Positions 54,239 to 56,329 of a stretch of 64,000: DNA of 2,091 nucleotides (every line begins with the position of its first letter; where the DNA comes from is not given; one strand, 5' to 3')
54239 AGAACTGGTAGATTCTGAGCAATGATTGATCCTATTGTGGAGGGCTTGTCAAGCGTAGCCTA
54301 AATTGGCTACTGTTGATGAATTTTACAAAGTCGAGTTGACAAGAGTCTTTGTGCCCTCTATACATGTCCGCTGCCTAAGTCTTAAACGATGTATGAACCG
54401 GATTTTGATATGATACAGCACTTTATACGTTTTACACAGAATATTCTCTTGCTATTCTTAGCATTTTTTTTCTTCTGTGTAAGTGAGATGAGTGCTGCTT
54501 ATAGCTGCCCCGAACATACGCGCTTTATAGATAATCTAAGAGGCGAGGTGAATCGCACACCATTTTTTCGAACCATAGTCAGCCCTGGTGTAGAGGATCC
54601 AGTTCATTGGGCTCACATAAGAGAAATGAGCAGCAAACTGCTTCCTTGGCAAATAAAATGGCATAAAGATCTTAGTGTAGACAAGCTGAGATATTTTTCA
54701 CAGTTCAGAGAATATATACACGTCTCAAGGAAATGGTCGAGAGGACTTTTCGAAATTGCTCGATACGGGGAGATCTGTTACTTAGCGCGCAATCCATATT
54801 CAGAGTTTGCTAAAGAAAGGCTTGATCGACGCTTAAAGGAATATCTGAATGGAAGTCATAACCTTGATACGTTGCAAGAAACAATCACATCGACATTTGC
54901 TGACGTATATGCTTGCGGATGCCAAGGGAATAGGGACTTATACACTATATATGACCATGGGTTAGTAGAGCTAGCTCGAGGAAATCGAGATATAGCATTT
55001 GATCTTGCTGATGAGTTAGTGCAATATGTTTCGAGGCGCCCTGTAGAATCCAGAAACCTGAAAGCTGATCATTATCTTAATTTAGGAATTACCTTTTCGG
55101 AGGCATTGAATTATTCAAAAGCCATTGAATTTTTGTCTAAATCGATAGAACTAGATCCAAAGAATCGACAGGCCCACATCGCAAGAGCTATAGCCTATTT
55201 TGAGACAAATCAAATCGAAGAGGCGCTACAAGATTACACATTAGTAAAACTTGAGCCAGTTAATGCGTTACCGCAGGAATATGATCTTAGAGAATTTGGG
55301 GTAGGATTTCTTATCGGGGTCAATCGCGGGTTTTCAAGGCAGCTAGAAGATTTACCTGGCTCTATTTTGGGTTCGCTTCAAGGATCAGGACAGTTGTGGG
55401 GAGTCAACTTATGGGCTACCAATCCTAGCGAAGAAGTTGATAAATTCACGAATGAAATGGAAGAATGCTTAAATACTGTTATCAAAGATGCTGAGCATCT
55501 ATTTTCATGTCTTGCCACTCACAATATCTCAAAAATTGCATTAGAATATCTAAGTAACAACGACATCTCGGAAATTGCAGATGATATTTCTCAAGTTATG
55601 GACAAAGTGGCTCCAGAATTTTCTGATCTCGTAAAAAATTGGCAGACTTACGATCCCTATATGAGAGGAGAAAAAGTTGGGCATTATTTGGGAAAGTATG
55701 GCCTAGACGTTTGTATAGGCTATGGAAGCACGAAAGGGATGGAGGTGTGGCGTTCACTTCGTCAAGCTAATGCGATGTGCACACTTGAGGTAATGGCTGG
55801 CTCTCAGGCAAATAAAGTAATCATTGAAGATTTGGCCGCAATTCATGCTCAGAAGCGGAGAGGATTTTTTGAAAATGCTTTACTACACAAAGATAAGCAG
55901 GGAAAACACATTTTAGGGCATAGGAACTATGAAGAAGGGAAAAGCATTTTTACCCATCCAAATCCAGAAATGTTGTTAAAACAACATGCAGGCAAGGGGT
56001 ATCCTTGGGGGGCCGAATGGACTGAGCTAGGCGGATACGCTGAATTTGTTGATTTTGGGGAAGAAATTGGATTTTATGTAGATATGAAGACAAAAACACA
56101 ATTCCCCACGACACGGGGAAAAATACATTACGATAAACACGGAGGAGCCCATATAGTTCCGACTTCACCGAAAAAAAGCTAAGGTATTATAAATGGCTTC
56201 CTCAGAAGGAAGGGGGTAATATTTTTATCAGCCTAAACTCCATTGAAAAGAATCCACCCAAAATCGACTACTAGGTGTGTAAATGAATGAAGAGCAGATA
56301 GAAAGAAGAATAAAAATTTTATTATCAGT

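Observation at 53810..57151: Isolated toxin-immunity-like pair: secreted TPR protein with Ntox50-like C-terminus plus small acidic ORF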

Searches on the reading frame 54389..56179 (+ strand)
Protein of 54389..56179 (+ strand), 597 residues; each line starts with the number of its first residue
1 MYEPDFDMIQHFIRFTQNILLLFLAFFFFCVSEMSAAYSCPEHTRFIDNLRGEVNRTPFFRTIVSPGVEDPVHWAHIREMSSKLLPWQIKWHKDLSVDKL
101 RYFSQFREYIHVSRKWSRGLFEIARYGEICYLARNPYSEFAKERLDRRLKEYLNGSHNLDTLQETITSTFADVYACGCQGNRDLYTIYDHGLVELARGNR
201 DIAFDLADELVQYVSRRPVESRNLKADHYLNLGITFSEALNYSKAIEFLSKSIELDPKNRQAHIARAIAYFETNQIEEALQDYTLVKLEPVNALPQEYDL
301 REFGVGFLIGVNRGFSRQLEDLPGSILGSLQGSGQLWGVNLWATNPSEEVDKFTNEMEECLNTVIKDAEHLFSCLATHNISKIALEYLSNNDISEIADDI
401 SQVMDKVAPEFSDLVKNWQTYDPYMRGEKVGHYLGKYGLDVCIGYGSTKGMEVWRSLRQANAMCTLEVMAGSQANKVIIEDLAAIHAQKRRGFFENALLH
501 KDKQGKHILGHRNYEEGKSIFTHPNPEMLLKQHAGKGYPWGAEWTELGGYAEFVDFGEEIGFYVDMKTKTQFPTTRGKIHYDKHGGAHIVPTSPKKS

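Call 3: search_protein_families(library=pfam, proteins=[window:54389-56179:+], max_evalue=1)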
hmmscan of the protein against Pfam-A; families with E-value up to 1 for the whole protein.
window:54389-56179:+ (597 aa): 18 families
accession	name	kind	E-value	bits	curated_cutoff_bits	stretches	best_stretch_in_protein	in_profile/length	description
PF15542.11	Ntox50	-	6.5e-23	81.7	22.2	1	499-591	1-92/92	Bacterial toxin 50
PF00515.34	TPR_1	-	2.1e-10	40.4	27.8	2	226-259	1-34/34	Tetratricopeptide repeat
PF07719.23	TPR_2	-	1.5e-07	31.4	27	2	229-259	4-34/34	Tetratricopeptide repeat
PF13424.12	TPR_12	-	5.8e-07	30.1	30.1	1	186-257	4-76/77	Tetratricopeptide repeat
PF14559.12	TPR_19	-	1.6e-05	25.6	25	1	241-281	6-46/68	Tetratricopeptide repeat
PF13431.12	TPR_17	-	6.6e-05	23.3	24.4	1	250-281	3-34/34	Tetratricopeptide repeat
PF13414.12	TPR_11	-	0.00012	22.1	26.8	1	241-272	9-40/42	TPR repeat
PF13181.12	TPR_8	-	0.00029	21.2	25.7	1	229-259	4-34/34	Tetratricopeptide repeat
PF13432.12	TPR_16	-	0.00075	20.3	32.7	1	231-283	2-54/65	Tetratricopeptide repeat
PF23914.1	TPR_CcmH_CycH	-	0.016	15.5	42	1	234-286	95-147/158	Cytochrome c-type biogenesis protein H TPR domain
PF22240.1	ISP_coupler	-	0.021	15.6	27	1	346-411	31-95/126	Type ISP restriction-modification enzyme, coupler domain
PF12895.13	ANAPC3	-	0.025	15.3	27.2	1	234-281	31-77/82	Anaphase-promoting complex, cyclosome, subunit 3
PF14561.12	TPR_20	-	0.045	14.5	25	1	245-281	7-43/90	Tetratricopeptide repeat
PF13428.12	TPR_14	-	0.049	14.8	23.5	0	236-268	11-43/44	Tetratricopeptide repeat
PF13174.12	TPR_6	-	0.067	14.3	26.3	0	229-258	3-32/33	Tetratricopeptide repeat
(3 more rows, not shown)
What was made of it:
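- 54944..55246 (+): Residues ~186-286: TPR repeats including the family motif (E/A)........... Pfam TPR_1, TPR_2, TPR_12 and TPR_19 hits (call 3).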

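Call 4: search_protein_families(library=ncbifam, proteins=[window:54389-56179:+], max_evalue=1)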
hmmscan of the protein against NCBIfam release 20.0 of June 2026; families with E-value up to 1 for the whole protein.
window:54389-56179:+ (597 aa): 14 families
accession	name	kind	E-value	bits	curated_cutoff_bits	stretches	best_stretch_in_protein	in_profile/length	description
TIGR02521.1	type_IV_pilW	equivalog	8.6e-07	28.7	154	1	222-283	27-88/234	type IV pilus biogenesis/stability protein PilW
NF008391.2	PRK11189.1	equivalog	4.4e-06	26.4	250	1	223-283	96-156/297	lipoprotein NlpI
NF040959.1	MamA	equivalog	9.6e-06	25.2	200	1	224-283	35-94/204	magnetosome protein MamA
TIGR02552.1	LcrH_SycD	equivalog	0.0011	18.7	104.8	1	225-284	51-110/136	SycD/LcrH family type III secretion system chaperone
TIGR02917.1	PEP_TPR_lipo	equivalog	0.0033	15.4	312.2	1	241-282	208-249/899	XrtA/PEP-CTERM system TPR-repeat protein PrsT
NF047558.1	TPR_END_plus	domain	0.0073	16.2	32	1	229-261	2-34/56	TPR end-of-group domain-containing protein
NF040561.1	PrimPol_Msp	equivalog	0.0095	14.5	200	1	210-278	10-76/515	CRISPR-associated primase-polymerase type A1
NF033758.1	gliding_GltE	equivalog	0.015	14.3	225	1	231-290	261-321/411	adventurous gliding motility TPR repeat lipoprotein GltE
TIGR00990.1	3a0801s09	subfamily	0.015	14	757.25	1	243-283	348-388/615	mitochondrial import receptor subunit TOM70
NF047507.1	TPR_BatC_Lepto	exception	0.019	14.5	175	1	188-263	62-133/214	TPR repeat-containing protein BatC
NF033762.1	social_mot_Tgl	equivalog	0.029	13.7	225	1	218-284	23-90/252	social motility TPR repeat lipoprotein Tgl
TIGR02292.1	ygfB_yecA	subfamily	0.12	11.9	33.8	1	364-430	37-100/179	UPF0149 family protein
TIGR03302.1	OM_YfiO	subfamily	0.15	11.5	81.4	1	222-283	29-93/239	outer membrane protein assembly factor BamD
NF033853.2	KPN_two_small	subfamily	0.44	10.2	33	1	17-32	1-16/37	small membrane protein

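Call 5: find_homologous_proteins(query=window:54389-56179:+)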
Query window:54389-56179:+ (597 aa): 10 proteins with E <= 0.001 among 8000 candidates.
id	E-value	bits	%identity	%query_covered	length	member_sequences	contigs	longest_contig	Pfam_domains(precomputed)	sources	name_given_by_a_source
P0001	0.0e+0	1405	100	100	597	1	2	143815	PF14559.13,PF15542.12,PF00515.35,PF13424.13,PF07719.24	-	-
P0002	6.4e-106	373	42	84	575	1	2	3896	PF14559.13,PF13431.13,PF15542.12,PF13371.13,PF00515.35,PF13432.13,PF07719.24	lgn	-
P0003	4.3e-88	314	44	68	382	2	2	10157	PF15542.12,PF00515.35,PF07719.24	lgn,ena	-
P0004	4.1e-20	90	31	45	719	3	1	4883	PF00515.35,PF13181.13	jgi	jgi:tetratricopeptide (TPR) repeat protein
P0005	9.5e-10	56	29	14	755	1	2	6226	PF03704.24,PF13414.13,PF12569.15,PF17004.12,PF13374.13,PF24575.2,PF02259.30,PF00515.35,PF04212.25,PF13424.13,PF07719.24,PF13174.13,PF20308.5,PF25063.1,PF13431.13,PF23914.2,PF25062.2,PF25058.2,PF13176.13,PF13428.13,PF25064.2,PF14559.13,PF25575.1,PF13371.13,PF17874.8,PF12895.14,PF21033.5,PF13432.13,PF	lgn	-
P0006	6.0e-9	53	26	42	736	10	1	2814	-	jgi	-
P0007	1.2e-8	52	36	11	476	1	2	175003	PF03704.24,PF13431.13,PF23914.2,PF13414.13,PF13428.13,PF13374.13,PF14559.13,PF25575.1,PF10516.16,PF13371.13,PF00515.35,PF12895.14,PF13424.13,PF21033.5,PF13432.13,PF13181.13,PF07719.24,PF13174.13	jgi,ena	-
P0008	1.3e-6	45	39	10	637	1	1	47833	PF25063.1,PF13431.13,PF23914.2,PF13414.13,PF13176.13,PF12569.15,PF13428.13,PF13374.13,PF14559.13,PF13371.13,PF00515.35,PF12895.14,PF13424.13,PF21033.5,PF13432.13,PF13181.13,PF07719.24,PF13174.13,PF10373.16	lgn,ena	-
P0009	4.5e-6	43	41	11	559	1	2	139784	PF13431.13,PF13414.13,PF13428.13,PF13374.13,PF14559.13,PF25575.1,PF10516.16,PF13371.13,PF00515.35,PF13424.13,PF13432.13,PF13181.13,PF01239.29,PF07719.24,PF13174.13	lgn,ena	-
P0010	6.7e-4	36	31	13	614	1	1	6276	PF13431.13,PF23914.2,PF13414.13,PF13176.13,PF13428.13,PF25064.2,PF13374.13,PF07721.21,PF14559.13,PF24575.2,PF13371.13,PF00515.35,PF12895.14,PF13424.13,PF21033.5,PF13432.13,PF13181.13,PF14561.13,PF07719.24,PF13174.13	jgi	-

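Call 11: find_encoding_contigs(protein=P0002, flank=10000)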
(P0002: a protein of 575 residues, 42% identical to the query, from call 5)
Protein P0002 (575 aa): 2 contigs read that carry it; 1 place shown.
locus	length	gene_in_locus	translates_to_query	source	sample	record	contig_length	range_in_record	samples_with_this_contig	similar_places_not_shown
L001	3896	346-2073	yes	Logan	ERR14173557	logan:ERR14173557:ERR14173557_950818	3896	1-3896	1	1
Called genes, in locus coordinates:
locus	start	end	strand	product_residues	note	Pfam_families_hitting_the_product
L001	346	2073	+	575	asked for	PF13431:TPR_17 (faint), PF13371:TPR_9 (faint), PF00515:TPR_1 (weak), PF07719:TPR_2 (weak), PF13432:TPR_16 (weak), PF14559:TPR_19 (weak), PF15542:Ntox50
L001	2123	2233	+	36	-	-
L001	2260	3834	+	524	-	PF26541:MafI2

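Call 12: find_encoding_contigs(protein=P0003, flank=10000)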
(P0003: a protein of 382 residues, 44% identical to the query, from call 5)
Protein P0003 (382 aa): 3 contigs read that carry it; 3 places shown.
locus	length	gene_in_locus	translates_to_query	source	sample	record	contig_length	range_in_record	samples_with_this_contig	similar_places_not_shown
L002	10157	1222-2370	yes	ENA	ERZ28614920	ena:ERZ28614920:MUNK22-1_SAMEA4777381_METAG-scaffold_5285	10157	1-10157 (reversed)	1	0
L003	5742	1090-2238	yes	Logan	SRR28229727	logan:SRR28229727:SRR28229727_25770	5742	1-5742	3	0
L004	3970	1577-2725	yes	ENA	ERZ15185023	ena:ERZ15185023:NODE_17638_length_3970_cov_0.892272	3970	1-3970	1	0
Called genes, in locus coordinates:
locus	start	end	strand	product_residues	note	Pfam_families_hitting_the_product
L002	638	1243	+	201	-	-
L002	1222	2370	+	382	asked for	PF00515:TPR_1 (faint), PF07719:TPR_2 (faint), PF15542:Ntox50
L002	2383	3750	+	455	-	PF26541:MafI2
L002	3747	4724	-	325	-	PF01380:SIS, PF00571:CBS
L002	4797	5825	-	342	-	-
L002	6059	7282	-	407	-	PF00375:SDF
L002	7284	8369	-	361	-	PF02606:LpxK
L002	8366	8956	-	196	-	PF13580:SIS_2, PF01380:SIS (weak)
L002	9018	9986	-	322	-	PF04055:Radical_SAM, PF06968:BATS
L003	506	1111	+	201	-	-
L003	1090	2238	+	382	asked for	PF00515:TPR_1 (faint), PF07719:TPR_2 (faint), PF15542:Ntox50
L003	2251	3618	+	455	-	PF26541:MafI2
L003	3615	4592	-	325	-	PF01380:SIS, PF00571:CBS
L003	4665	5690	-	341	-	-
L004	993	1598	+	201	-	-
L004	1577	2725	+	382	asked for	PF00515:TPR_1 (faint), PF07719:TPR_2 (faint), PF15542:Ntox50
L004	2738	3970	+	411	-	?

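Call 17: search_protein_families(library=pfam, proteins=[L002:2383-3747:+, L001:2260-3831:+, P0004, P0006, L002:638-1240:+], max_evalue=10)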
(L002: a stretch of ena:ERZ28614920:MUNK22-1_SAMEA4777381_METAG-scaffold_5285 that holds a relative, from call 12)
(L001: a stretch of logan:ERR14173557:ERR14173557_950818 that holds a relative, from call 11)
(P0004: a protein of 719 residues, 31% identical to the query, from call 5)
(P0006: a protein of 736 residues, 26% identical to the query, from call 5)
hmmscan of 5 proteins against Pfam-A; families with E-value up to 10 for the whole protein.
L002:2383-3747:+ (455 aa): 2 families
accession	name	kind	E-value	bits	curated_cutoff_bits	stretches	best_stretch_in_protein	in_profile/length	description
PF04239.17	DUF421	-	0.034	14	23.6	1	376-427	68-120/129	YetF C-terminal domain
PF22923.1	KIF2A-like_1st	-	0.58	10.2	27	1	137-161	19-43/55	Kinesin-like protein KIF2A-like, N-terminal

L001:2260-3831:+ (524 aa): 2 families
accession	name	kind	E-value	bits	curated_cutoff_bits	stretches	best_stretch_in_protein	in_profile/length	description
PF15542.11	Ntox50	-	3.7e-06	28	22.2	1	9-44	52-87/92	Bacterial toxin 50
PF11468.13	PTase_Orf2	-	0.12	12.2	22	0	208-242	149-183/287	Aromatic prenyltransferase Orf2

P0004 (719 aa): 13 families
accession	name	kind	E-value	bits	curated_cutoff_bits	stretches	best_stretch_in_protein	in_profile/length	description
PF13181.12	TPR_8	-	3.2e-06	27.3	25.7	2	396-424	2-30/34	Tetratricopeptide repeat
PF00515.34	TPR_1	-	5.6e-06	26.4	27.8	1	396-422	2-28/34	Tetratricopeptide repeat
PF13432.12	TPR_16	-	0.0021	18.9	32.7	1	374-422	10-58/65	Tetratricopeptide repeat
PF07719.23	TPR_2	-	0.0043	17.5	27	1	396-421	2-27/34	Tetratricopeptide repeat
PF03704.23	BTAD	-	0.024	15.4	22.1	1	345-422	46-123/146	Bacterial transcriptional activator domain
PF13371.12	TPR_9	-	0.025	15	35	1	380-420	14-54/73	Tetratricopeptide repeat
PF14559.12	TPR_19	-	0.056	14.2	25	1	375-416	5-46/68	Tetratricopeptide repeat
PF19648.5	DUF6151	-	0.069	13.4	27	1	89-105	22-38/188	Family of unknown function (DUF6151)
PF13428.12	TPR_14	-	0.099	13.8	23.5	1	362-403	2-43/44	Tetratricopeptide repeat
PF25575.1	TPR_BSK1_C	-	0.13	12.6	42.2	1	378-425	59-107/118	Serine/threonine-protein kinase BSK1-like, TPR repeats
PF13424.12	TPR_12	-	0.14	12.9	30.1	1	375-425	24-75/77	Tetratricopeptide repeat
PF13431.12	TPR_17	-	0.41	11.5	24.4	1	387-415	5-33/34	Tetratricopeptide repeat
PF13414.12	TPR_11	-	1.2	9.3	26.8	2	371-407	4-40/42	TPR repeat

P0006 (736 aa): 11 families
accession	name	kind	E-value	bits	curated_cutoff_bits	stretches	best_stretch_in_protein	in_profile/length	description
PF13371.12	TPR_9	-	4.6e-05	23.8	35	1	391-430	14-53/73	Tetratricopeptide repeat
PF04048.20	Sec8_N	-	0.004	17.5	26.8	1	298-339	44-85/142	Exocyst complex component Sec8 N-terminal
PF00515.34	TPR_1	-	0.0044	17.2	27.8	1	409-430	4-25/34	Tetratricopeptide repeat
PF03704.23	BTAD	-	0.006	17.4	22.1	1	379-431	69-121/146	Bacterial transcriptional activator domain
PF07719.23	TPR_2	-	0.0081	16.7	27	1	409-431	4-26/34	Tetratricopeptide repeat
PF13174.12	TPR_6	-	0.0083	17.2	26.3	1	410-431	4-25/33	Tetratricopeptide repeat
PF14559.12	TPR_19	-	0.014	16.1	25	1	388-427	7-46/68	Tetratricopeptide repeat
PF13432.12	TPR_16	-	0.057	14.3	32.7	1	379-431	4-56/65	Tetratricopeptide repeat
PF12895.13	ANAPC3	-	0.14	12.9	27.2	1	386-432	3-49/82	Anaphase-promoting complex, cyclosome, subunit 3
PF13181.12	TPR_8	-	0.18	12.5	25.7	1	409-430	4-25/34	Tetratricopeptide repeat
PF13428.12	TPR_14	-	0.2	12.9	23.5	0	379-413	8-42/44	Tetratricopeptide repeat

L002:638-1240:+ (201 aa): 0 families

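Call 31: find_encoding_contigs(protein=P0004, flank=10000)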
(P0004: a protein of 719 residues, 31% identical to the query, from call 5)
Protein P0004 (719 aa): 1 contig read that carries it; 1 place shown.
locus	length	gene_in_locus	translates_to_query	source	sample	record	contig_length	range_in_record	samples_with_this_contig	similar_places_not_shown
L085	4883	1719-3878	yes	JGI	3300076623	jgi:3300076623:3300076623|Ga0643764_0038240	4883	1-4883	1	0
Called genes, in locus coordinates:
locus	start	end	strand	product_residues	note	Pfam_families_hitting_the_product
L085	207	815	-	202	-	PF00578:AhpC-TSA, PF08534:Redoxin, PF10417:1-cysPrx_C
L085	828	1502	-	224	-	PF00753:Lactamase_B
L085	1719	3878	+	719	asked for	PF00515:TPR_1 (faint), PF13181:TPR_8 (faint)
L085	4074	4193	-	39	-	-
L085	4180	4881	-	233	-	?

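Call 32: find_encoding_contigs(protein=P0006, flank=10000)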
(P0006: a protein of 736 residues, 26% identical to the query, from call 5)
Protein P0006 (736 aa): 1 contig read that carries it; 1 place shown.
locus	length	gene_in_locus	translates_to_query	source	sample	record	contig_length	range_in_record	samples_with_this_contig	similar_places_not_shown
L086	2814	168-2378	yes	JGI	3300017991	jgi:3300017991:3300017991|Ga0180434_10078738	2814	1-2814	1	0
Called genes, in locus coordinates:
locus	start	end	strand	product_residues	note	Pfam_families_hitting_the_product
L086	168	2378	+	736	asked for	-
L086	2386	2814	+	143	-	?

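Call 60: find_related_loci(query=A1, collection=metagenome_contigs, flank=6000)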
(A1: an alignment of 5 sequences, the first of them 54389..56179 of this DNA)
Query A1 (597 aa) in metagenome_contigs; peptide patterns used: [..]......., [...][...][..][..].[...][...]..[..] (x = any residue, [..] = any of these).
600 stretches matched a pattern (row limit reached: there are more); 42 encode a relative of the query (tblastn E <= 1e-3); 42 distinct loci.
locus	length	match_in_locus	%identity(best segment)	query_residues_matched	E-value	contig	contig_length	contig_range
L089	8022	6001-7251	32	151-595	5e-61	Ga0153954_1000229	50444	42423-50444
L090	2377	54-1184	32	188-594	1e-59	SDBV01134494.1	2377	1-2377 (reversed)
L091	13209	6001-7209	33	162-595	2e-58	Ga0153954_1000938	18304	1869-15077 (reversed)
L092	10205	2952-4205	32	151-595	6e-58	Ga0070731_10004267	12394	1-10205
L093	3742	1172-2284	34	194-596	1e-52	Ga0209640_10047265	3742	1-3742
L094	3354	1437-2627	29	167-594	4e-52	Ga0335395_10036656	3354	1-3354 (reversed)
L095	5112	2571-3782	29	163-594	1e-48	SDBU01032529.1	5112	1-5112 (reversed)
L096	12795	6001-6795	30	241-520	2e-24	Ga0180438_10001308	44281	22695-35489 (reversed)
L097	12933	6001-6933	27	209-557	2e-23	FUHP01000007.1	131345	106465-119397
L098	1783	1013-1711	27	157-419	8e-19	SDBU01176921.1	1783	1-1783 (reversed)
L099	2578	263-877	27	242-479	5e-17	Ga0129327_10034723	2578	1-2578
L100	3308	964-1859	29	142-480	2e-16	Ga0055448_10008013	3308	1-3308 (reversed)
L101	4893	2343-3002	28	239-468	4e-16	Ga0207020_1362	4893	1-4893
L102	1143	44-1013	30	225-563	1e-14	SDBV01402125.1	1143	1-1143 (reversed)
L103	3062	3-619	38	242-480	4e-13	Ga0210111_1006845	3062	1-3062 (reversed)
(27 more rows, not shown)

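Call 75: predict_structure(alignment_id=A5)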
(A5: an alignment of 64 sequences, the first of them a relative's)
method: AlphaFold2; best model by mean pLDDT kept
length: 597 residues; sequences in the alignment: 64
mean_pLDDT: 78.6   pTM: 0.73
mean pLDDT of the five models: 78.6, 77.9, 77.8, 77.5, 74.8
residues with pLDDT >= 90: 157; 70-90: 278; 50-70: 113; < 50: 49
segments of 3 or more residues with pLDDT < 50: 34-36, 64-68, 291-293, 370-396, 542-548
pLDDT, mean of each block of 10 residues (from residue 1): 67 87 82 55 85 78 52 69 67 77 90 84 82 82 86 87 91 79 86 83 84 80 82 85 91 94 95 94 82 63 82 79 61 64 60 68 60 36 33 47 72 83 89 80 60 76 86 90 87 92 98 97 98 89 52 94 95 96 91 79
secondary structure, 60 per line:
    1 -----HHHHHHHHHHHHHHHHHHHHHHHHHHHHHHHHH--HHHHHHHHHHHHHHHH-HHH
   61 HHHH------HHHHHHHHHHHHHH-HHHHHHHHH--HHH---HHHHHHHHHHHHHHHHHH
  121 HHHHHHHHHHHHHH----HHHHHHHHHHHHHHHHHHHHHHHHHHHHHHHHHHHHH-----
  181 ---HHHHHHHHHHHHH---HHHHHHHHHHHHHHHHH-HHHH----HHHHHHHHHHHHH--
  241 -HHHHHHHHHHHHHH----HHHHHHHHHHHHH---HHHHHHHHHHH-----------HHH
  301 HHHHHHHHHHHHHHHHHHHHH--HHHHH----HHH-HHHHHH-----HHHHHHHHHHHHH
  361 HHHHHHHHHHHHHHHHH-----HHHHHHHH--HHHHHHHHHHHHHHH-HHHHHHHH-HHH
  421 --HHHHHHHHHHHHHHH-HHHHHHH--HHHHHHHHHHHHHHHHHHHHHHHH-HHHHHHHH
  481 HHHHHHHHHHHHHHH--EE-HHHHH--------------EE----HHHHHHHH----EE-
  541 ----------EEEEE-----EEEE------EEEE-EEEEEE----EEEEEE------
elements in order: H6-38 H41-56 H58-64 H71-84 H86-94 H103-134 H139-175 H184-196 H200-216 H218-221 H226-238 H242-255 H260-272 H276-286 H298-321 H324-328 H337-342 H348-377 H383-390 H393-407 H409-416 H423-437 H439-445 H448-471 H473-495 H501-505 H526-533 E551-555 E561-564 E571-574 E576-581 E586-591
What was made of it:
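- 54389..54499 (+): Residues 1-37: N-terminal hydrophobic signal peptide or signal anchor. The AF2 model shows a helix at 6-38 (call 75).
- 54500..54943 (+): Residues 38-185: poorly conserved helical N-terminal region. AF2 predicts it as helical (call 75).
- On Ntox50 (Pfam PF15542) RNase toxin domain: The AF2 model has pLDDT of about 95 in this region (call 75).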

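Call 77: find_encoding_contigs(protein=P0001, flank=3000, max_places=3)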
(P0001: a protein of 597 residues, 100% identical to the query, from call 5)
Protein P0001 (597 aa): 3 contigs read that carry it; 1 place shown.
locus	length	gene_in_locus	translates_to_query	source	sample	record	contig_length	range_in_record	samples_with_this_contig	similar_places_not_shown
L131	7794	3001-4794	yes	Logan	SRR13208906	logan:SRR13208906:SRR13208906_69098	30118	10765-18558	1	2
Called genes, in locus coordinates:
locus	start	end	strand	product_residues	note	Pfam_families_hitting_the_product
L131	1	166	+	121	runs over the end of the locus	PF00903:Glyoxalase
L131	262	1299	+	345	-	PF01715:IPPT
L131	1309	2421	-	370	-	PF04055:Radical_SAM, PF19288:CofH_C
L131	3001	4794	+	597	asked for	PF13424:TPR_12 (weak), PF00515:TPR_1 (weak), PF07719:TPR_2 (faint), PF14559:TPR_19 (faint), PF15542:Ntox50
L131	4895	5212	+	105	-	PF26541:MafI2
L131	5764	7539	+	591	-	-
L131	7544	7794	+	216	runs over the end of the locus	PF00702:Hydrolase, PF12710:HAD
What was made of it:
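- The identical locus was recovered in an independent assembly (call 77).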
